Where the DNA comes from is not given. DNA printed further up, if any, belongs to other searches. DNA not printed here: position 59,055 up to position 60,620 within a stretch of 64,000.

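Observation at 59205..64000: Orphan HMG-CoA reductase heading a translationally coupled HMGR / UbiA-like / swivel-His dikinase / BtaA-like operon in a MEP-pathway genome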

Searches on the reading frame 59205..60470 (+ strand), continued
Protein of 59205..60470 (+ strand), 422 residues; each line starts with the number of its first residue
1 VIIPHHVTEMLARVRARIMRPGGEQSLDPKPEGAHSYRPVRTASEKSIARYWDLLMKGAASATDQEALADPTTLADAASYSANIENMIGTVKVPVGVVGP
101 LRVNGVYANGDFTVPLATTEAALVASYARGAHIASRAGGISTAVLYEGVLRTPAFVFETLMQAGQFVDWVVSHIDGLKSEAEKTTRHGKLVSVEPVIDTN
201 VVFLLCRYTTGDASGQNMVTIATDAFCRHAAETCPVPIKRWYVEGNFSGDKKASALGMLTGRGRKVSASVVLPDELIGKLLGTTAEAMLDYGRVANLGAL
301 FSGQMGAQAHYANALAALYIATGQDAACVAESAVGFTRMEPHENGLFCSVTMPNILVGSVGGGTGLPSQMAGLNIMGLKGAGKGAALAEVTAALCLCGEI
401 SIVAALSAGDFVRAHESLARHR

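Call 52: search_protein_families(library=pfam, proteins=[P0248, P0260, P0291, P0296, P0251, P0247, P0304, P0331, P0351], max_evalue=0.001)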
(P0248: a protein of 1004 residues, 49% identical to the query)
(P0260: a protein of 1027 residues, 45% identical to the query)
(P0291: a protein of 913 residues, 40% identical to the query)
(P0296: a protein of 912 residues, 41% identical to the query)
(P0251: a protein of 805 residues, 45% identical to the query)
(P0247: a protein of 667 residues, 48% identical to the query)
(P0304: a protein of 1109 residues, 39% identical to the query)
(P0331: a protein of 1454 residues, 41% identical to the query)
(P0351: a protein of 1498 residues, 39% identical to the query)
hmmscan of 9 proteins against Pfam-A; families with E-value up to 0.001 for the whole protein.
P0248 (1004 aa): 2 families
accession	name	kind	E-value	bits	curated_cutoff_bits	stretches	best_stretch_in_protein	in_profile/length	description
PF00368.23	HMG-CoA_red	-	6.5e-112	374.6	27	1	629-997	1-368/368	Hydroxymethylglutaryl-coenzyme A reductase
PF00501.34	AMP-binding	-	1.2e-64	219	29.9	1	12-358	6-382/384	AMP-binding enzyme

P0260 (1027 aa): 2 families
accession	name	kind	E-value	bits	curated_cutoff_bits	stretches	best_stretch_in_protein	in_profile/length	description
PF00368.23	HMG-CoA_red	-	7.6e-107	357.9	27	1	657-1025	1-368/368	Hydroxymethylglutaryl-coenzyme A reductase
PF00501.34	AMP-binding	-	5.4e-63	213.5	29.9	1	28-376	7-384/384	AMP-binding enzyme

P0291 (913 aa): 2 families
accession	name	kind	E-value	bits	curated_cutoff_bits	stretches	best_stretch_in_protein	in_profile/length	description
PF00368.23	HMG-CoA_red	-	8.7e-110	367.6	27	1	140-510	4-368/368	Hydroxymethylglutaryl-coenzyme A reductase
PF01636.29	APH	-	4.2e-08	33.7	23.2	1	686-831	93-220/239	Phosphotransferase enzyme family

P0296 (912 aa): 3 families
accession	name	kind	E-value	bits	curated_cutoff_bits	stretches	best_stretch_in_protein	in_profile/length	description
PF00368.23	HMG-CoA_red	-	4.2e-103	345.6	27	1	144-515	2-368/368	Hydroxymethylglutaryl-coenzyme A reductase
PF01636.29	APH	-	4e-08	33.8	23.2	1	674-851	72-231/239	Phosphotransferase enzyme family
PF02958.26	EcKL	-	7.3e-06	26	22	1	668-857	88-290/294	Ecdysteroid kinase-like family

P0251 (805 aa): 2 families
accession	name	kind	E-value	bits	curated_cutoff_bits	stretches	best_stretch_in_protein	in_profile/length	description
PF00368.23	HMG-CoA_red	-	3.2e-98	329.6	27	1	62-406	27-368/368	Hydroxymethylglutaryl-coenzyme A reductase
PF11899.13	DUF3419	-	4.8e-57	194.3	28.2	1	454-759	5-331/385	Protein of unknown function (DUF3419)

P0247 (667 aa): 2 families
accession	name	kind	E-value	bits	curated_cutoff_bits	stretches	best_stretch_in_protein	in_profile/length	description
PF00368.23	HMG-CoA_red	-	2.3e-111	372.8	27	1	71-421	20-366/368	Hydroxymethylglutaryl-coenzyme A reductase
PF00887.24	ACBP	-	1.7e-25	89.4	28.3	1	435-512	1-76/76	Acyl CoA binding protein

P0304 (1109 aa): 3 families
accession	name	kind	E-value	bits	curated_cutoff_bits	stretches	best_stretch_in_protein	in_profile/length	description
PF00368.23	HMG-CoA_red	-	1.6e-108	363.4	27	1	368-737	3-367/368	Hydroxymethylglutaryl-coenzyme A reductase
PF11899.13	DUF3419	-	2e-34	119.8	28.2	1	8-347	10-384/385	Protein of unknown function (DUF3419)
PF01636.29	APH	-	6.4e-08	33.1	23.2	1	910-1031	91-210/239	Phosphotransferase enzyme family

P0331 (1454 aa): 7 families
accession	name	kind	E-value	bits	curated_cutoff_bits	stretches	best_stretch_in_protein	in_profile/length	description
PF00368.23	HMG-CoA_red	-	2.7e-106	356.2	27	1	681-1054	2-368/368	Hydroxymethylglutaryl-coenzyme A reductase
PF00501.34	AMP-binding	-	2.6e-69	234.3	29.9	1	1-373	22-384/384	AMP-binding enzyme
PF00550.31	PP-binding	-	4e-11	43.4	20.8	1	588-654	2-66/67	Phosphopantetheine attachment site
PF23024.1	AMP-dom_DIP2-like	-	2.2e-10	41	27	1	417-468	2-49/110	Disco-interacting protein 2-like, AMP domain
PF24919.1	Mug62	-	8.6e-09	35.7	27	1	424-546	31-149/164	Meiotically up-regulated gene 62 protein-like domain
PF02958.26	EcKL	-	5.8e-08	32.8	22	1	1186-1396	65-288/294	Ecdysteroid kinase-like family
PF01633.27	Choline_kinase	-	0.00016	21.6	29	1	1195-1370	53-205/300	Choline/ethanolamine kinase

P0351 (1498 aa): 7 families
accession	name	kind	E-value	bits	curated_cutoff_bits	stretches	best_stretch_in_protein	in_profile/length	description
PF00368.23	HMG-CoA_red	-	1.6e-103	347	27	1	731-1106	1-368/368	Hydroxymethylglutaryl-coenzyme A reductase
PF00501.34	AMP-binding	-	1.5e-63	215.4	29.9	1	20-419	3-384/384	AMP-binding enzyme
PF02958.26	EcKL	-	1.6e-13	51.1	22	1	1237-1441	72-289/294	Ecdysteroid kinase-like family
PF00550.31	PP-binding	-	5.5e-12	46.2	20.8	1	617-679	3-65/67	Phosphopantetheine attachment site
PF23024.1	AMP-dom_DIP2-like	-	3.1e-10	40.5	27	1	463-573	2-107/110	Disco-interacting protein 2-like, AMP domain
PF01636.29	APH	-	1.9e-07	31.5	23.2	1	1243-1434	55-230/239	Phosphotransferase enzyme family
PF24919.1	Mug62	-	0.00011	22.4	27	1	470-573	31-149/164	Meiotically up-regulated gene 62 protein-like domain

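Call 55: list_cluster_members(proteins=[P0241, P0243, P0246, P0247, P0248, P0251, P0291, P0304, P0331, P0253])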
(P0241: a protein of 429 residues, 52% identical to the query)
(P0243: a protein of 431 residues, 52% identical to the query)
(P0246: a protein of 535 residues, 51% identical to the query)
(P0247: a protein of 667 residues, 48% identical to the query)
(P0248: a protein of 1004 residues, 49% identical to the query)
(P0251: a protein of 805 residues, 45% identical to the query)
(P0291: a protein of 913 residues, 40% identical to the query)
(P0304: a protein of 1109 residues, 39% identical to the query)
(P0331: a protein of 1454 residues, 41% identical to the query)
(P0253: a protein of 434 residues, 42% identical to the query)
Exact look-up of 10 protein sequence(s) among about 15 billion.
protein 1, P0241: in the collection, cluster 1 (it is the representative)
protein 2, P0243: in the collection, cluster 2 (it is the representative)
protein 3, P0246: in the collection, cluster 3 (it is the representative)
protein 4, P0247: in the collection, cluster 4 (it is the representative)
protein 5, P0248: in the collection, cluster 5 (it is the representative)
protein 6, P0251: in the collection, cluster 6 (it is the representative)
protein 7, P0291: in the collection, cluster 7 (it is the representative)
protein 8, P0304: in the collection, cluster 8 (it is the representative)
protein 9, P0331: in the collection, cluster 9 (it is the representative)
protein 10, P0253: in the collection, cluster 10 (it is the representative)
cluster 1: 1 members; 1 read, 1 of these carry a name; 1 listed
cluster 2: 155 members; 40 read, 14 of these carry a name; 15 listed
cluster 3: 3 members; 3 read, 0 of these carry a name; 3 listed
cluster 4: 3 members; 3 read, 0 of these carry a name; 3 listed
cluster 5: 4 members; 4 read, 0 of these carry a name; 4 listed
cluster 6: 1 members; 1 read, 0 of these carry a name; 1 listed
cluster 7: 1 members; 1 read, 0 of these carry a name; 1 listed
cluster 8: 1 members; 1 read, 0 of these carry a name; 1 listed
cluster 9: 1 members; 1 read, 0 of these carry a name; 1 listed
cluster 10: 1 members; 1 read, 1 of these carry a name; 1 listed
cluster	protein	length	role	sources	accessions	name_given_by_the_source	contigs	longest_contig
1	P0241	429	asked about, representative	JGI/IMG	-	hydroxymethylglutaryl-CoA reductase (NADPH)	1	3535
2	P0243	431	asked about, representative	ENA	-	-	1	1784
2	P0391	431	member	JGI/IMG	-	hydroxymethylglutaryl-CoA reductase (NADPH)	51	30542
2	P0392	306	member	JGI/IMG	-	4-hydroxybenzoate polyprenyltransferase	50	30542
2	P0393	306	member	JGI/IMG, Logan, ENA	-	4-hydroxybenzoate polyprenyltransferase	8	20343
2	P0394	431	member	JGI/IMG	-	hydroxymethylglutaryl-CoA reductase (NADPH)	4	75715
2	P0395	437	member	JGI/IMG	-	hydroxymethylglutaryl-CoA reductase (NADPH)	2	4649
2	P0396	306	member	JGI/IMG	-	4-hydroxybenzoate polyprenyltransferase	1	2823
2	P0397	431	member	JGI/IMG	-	hydroxymethylglutaryl-CoA reductase (NADPH)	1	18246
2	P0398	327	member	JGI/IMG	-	4-hydroxybenzoate polyprenyltransferase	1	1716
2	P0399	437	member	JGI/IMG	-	hydroxymethylglutaryl-CoA reductase (NADPH)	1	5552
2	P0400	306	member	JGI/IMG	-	4-hydroxybenzoate polyprenyltransferase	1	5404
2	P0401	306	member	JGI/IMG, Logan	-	4-hydroxybenzoate polyprenyltransferase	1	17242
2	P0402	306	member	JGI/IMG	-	4-hydroxybenzoate polyprenyltransferase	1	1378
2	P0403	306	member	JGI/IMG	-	4-hydroxybenzoate polyprenyltransferase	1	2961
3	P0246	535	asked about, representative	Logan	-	-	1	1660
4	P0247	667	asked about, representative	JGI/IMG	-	-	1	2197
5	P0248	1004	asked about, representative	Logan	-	-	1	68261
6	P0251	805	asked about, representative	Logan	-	-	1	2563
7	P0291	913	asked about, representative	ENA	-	-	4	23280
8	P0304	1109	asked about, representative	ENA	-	-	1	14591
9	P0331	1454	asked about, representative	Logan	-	-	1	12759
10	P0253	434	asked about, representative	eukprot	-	Clim_evm48s147 gene=Clim_evmTU48s147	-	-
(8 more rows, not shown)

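Call 68: search_protein_families(library=pfam, alignment_id=A5, max_evalue=0.0001)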
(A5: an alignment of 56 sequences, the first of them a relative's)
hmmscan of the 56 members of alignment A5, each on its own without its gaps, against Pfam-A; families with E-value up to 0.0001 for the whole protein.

A. member 1, P0247 (667 aa): 2 families
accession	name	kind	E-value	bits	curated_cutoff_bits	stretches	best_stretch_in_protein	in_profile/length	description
PF00368.23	HMG-CoA_red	-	2.3e-111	372.8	27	1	71-421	20-366/368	Hydroxymethylglutaryl-coenzyme A reductase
PF00887.24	ACBP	-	1.7e-25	89.4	28.3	1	435-512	1-76/76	Acyl CoA binding protein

B. families by the number of members that match (of 56 scanned): 15 families
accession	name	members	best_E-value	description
PF00368.23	HMG-CoA_red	56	1.4e-118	Hydroxymethylglutaryl-coenzyme A reductase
PF01636.29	APH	29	4.1e-14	Phosphotransferase enzyme family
PF02958.26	EcKL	25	5.7e-17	Ecdysteroid kinase-like family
PF00501.34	AMP-binding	10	1.7e-78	AMP-binding enzyme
PF07238.19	PilZ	8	2.9e-22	PilZ domain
PF00550.31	PP-binding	5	5.5e-12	Phosphopantetheine attachment site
PF13193.12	AMP-binding_C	3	3.9e-12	AMP-binding enzyme C-terminal domain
PF01633.27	Choline_kinase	3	1.2e-08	Choline/ethanolamine kinase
PF11899.13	DUF3419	2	4.8e-57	Protein of unknown function (DUF3419)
PF23024.1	AMP-dom_DIP2-like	2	2.2e-10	Disco-interacting protein 2-like, AMP domain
PF00887.24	ACBP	1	1.7e-25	Acyl CoA binding protein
PF24919.1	Mug62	1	8.6e-09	Meiotically up-regulated gene 62 protein-like domain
PF03756.19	AfsA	1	6.3e-07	A-factor biosynthesis hotdog domain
PF13279.12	4HBT_2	1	5.7e-06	Thioesterase-like superfamily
PF23562.2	AMP-binding_C_3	1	1.3e-05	AMP-binding enzyme C-terminal domain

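Call 69: find_encoding_contigs(protein=P0291, flank=10000, max_places=2)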
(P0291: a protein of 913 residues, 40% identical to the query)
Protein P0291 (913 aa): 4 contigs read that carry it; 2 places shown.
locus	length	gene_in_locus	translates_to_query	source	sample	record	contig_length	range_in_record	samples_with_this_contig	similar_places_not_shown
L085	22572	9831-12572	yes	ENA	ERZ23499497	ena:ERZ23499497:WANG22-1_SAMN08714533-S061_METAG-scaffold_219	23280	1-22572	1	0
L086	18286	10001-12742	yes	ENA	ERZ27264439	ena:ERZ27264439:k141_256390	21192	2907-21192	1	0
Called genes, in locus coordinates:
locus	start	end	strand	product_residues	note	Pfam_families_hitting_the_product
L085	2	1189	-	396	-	?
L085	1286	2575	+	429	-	PF02353:CMAS, PF13489:Methyltransf_23, PF13847:Methyltransf_31, PF08241:Methyltransf_11 (weak), PF08242:Methyltransf_12, PF13649:Methyltransf_25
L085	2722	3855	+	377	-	PF00465:Fe-ADH, PF13685:Fe-ADH_2, PF25137:ADH_Fe_C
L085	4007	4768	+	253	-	-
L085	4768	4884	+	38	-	-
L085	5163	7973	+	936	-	PF01326:PPDK_N, PF27448:Rph_4th, PF00391:PEP-utilizers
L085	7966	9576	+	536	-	PF00501:AMP-binding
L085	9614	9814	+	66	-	-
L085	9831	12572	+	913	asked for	PF00368:HMG-CoA_red, PF01636:APH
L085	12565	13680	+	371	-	PF11899:DUF3419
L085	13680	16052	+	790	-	PF03176:MMPL, PF12349:Sterol-sensing, PF02460:Patched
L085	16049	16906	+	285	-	-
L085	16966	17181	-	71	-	-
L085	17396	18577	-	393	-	PF13439:Glyco_transf_4, PF13579:Glyco_trans_4_4, PF20706:GT4-conflict, PF00534:Glycos_transf_1, PF13692:Glyco_trans_1_4, PF13524:Glyco_trans_1_2 (weak)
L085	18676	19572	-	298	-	PF00520:Ion_trans, PF08016:PKD_channel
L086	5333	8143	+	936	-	PF01326:PPDK_N, PF27448:Rph_4th, PF00391:PEP-utilizers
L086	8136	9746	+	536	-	PF00501:AMP-binding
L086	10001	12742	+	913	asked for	PF00368:HMG-CoA_red, PF01636:APH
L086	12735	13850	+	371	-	PF11899:DUF3419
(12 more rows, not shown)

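Call 70: find_encoding_contigs(protein=P0248, flank=10000, max_places=1)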
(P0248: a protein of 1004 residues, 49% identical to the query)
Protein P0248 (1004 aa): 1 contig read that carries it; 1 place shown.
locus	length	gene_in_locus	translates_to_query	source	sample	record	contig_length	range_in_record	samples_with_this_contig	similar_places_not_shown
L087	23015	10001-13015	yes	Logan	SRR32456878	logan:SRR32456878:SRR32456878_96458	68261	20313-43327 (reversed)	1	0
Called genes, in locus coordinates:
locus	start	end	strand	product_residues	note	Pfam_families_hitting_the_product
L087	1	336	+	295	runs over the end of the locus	PF02517:Rce1-like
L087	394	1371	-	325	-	-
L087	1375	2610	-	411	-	-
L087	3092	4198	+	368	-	-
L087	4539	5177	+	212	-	-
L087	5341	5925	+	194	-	-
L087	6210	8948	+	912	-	PF00486:Trans_reg_C (faint), PF13424:TPR_12 (faint), PF07719:TPR_2 (faint)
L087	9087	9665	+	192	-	-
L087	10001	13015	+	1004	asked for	PF00501:AMP-binding, PF00368:HMG-CoA_red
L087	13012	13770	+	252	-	PF00551:Formyl_trans_N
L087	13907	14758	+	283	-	PF01040:UbiA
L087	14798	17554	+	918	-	PF01326:PPDK_N, PF27448:Rph_4th, PF00391:PEP-utilizers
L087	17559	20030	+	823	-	PF03176:MMPL, PF02460:Patched, PF12349:Sterol-sensing, PF03176:MMPL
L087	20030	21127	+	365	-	PF11899:DUF3419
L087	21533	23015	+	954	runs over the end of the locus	PF02985:HEAT (faint), PF13646:HEAT_2 (faint)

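Call 71: find_encoding_contigs(protein=P0304, flank=10000, max_places=1)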
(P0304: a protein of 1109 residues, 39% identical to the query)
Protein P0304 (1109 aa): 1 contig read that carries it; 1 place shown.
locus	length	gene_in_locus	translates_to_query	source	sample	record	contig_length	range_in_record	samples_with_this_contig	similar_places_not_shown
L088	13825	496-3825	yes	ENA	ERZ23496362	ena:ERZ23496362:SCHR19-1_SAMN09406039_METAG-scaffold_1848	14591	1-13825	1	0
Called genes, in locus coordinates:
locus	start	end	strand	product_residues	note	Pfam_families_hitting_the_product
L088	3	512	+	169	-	?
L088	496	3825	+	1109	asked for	PF11899:DUF3419, PF00368:HMG-CoA_red, PF01636:APH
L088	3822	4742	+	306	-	PF01040:UbiA (weak)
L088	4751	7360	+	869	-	PF01326:PPDK_N, PF27448:Rph_4th, PF00391:PEP-utilizers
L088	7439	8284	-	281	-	PF00691:OmpA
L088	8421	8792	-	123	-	-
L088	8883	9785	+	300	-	PF13280:WYL, PF25583:WCX (weak)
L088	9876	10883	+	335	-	-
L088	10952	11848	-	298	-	PF00480:ROK, PF02685:Glucokinase (faint)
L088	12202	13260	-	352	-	PF00970:FAD_binding_6, PF00175:NAD_binding_1, PF00111:Fer2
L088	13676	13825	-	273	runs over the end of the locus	PF00005:ABC_tran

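Call 72: find_encoding_contigs(protein=P0331, flank=10000, max_places=1)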
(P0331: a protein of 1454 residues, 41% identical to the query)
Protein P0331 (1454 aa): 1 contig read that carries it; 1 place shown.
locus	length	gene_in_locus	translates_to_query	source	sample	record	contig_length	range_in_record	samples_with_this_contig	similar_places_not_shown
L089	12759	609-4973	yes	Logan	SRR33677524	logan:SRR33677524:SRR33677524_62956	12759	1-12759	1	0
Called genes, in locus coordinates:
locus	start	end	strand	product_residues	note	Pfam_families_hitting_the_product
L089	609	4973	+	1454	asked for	PF00501:AMP-binding, PF24919:Mug62, PF23024:AMP-dom_DIP2-like (faint), PF00550:PP-binding, PF00368:HMG-CoA_red, PF01636:APH, PF02958:EcKL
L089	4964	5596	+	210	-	PF01066:CDP-OH_P_transf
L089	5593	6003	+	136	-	-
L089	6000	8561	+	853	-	PF01326:PPDK_N, PF27448:Rph_4th, PF00391:PEP-utilizers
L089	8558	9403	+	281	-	PF01040:UbiA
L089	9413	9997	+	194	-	PF01864:CarS-like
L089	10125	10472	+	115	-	PF07238:PilZ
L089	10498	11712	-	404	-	PF17170:DUF5128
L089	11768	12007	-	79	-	-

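Call 88: search_solved_structures(query=L001:17782-19164:+, max_evalue=1e-10)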
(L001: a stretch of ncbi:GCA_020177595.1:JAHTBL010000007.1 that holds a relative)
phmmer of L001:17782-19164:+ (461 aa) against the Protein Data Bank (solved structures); distinct sequences matched with E-value up to 1e-10: 7.
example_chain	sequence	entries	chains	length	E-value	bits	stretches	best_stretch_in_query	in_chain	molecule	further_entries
5x8f_A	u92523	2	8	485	4.7e-17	65.1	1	17-396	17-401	2-succinylbenzoate--CoA ligase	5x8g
5buq_A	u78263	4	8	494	5e-17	65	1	17-396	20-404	2-succinylbenzoate--CoA ligase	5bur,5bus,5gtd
3wvn_A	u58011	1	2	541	1.1e-16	63.8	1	29-409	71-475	Non-ribosomal peptide synthetase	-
3wv4_A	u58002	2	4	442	1e-15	60.7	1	29-376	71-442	Non-ribosomal peptide synthetase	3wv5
7emy_A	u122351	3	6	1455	1e-14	57.4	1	13-419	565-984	Dihydroaeruginoic acid synthetase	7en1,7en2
5jjp_A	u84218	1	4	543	5.2e-14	55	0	23-165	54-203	Nonribosomal peptide synthase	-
3a9u_A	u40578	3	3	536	4.4e-11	45.4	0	136-399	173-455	4-coumarate--CoA ligase | 4-coumarate:CoA ligase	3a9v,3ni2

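Call 89: search_solved_structures(query=L001:14576-15673:+, max_evalue=1)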
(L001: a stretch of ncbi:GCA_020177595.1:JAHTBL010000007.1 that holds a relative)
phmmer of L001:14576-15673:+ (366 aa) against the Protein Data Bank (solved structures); distinct sequences matched with E-value up to 1: 1.
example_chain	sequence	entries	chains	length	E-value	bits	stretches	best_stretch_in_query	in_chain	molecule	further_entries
5c7q_A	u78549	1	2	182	0.83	12.2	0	81-123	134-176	NudF protein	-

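Call 93: find_encoding_contigs(protein=P0260, flank=10000, max_places=1)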
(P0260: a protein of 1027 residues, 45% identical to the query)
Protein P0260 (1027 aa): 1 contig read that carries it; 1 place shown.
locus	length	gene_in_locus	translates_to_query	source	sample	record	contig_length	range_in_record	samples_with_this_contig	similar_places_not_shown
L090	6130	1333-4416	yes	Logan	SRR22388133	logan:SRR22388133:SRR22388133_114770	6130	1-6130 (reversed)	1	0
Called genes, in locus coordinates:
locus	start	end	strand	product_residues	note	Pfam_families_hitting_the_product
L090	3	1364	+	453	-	?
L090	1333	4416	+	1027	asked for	PF00501:AMP-binding, PF00368:HMG-CoA_red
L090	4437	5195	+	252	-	PF00551:Formyl_trans_N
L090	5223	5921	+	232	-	PF01209:Ubie_methyltran, PF02353:CMAS, PF05148:Methyltransf_8 (faint), PF13489:Methyltransf_23, PF13847:Methyltransf_31, PF08241:Methyltransf_11, PF08242:Methyltransf_12, PF13649:Methyltransf_25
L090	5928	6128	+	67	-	?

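Call 94: find_encoding_contigs(protein=P0282, flank=10000, max_places=1)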
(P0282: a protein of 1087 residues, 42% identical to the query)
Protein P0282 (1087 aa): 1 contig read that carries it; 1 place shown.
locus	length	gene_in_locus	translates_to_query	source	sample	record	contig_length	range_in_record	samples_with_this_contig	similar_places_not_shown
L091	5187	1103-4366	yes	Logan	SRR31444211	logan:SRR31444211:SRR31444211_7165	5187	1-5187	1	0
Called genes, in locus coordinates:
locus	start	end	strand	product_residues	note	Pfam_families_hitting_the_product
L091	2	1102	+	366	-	?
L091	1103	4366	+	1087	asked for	PF00501:AMP-binding, PF13193:AMP-binding_C (faint), PF00368:HMG-CoA_red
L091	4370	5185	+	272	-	?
